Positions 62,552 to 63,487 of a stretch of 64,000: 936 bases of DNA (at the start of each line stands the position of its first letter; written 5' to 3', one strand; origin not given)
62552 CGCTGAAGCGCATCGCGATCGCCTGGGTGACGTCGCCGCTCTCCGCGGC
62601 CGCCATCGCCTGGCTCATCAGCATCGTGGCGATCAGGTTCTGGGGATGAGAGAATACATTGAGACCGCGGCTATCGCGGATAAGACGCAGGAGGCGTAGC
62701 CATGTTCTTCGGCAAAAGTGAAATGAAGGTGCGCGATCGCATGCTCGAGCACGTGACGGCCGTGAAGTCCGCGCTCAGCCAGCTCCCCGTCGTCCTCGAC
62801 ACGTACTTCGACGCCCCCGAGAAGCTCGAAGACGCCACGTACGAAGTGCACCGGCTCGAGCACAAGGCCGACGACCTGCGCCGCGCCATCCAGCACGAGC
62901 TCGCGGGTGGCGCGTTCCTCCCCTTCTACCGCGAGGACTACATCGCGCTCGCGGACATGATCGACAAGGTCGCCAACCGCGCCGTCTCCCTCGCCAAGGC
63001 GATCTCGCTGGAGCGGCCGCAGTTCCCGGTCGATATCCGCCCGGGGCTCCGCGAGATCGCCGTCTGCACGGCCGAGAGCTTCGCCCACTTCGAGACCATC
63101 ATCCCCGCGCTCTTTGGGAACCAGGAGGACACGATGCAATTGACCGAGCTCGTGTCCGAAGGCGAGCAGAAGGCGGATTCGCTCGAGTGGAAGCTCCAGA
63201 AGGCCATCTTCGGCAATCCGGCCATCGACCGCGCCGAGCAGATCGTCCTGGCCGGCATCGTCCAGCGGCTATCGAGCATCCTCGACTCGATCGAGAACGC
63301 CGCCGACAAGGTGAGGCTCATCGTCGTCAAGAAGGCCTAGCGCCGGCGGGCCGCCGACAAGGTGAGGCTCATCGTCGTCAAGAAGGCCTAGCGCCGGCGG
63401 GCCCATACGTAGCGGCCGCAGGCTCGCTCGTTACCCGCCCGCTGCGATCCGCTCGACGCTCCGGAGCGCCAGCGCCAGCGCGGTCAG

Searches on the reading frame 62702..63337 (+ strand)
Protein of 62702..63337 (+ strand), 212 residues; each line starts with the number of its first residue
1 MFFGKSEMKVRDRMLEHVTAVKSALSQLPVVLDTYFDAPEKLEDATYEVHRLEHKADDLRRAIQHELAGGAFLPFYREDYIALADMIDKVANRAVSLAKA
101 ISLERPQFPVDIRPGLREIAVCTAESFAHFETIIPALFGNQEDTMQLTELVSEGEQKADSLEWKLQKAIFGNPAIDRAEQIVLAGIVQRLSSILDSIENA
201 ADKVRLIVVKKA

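Call 52: search_protein_families(library=pfam, proteins=[window:62702-63337:+], max_evalue=0.001)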
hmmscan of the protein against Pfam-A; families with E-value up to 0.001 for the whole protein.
window:62702-63337:+ (212 aa): 1 family
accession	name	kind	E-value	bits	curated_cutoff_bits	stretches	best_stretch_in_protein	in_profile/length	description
PF01865.21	PhoU_div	-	3.3e-31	108.8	24.4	1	9-210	8-214/214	Protein of unknown function DUF47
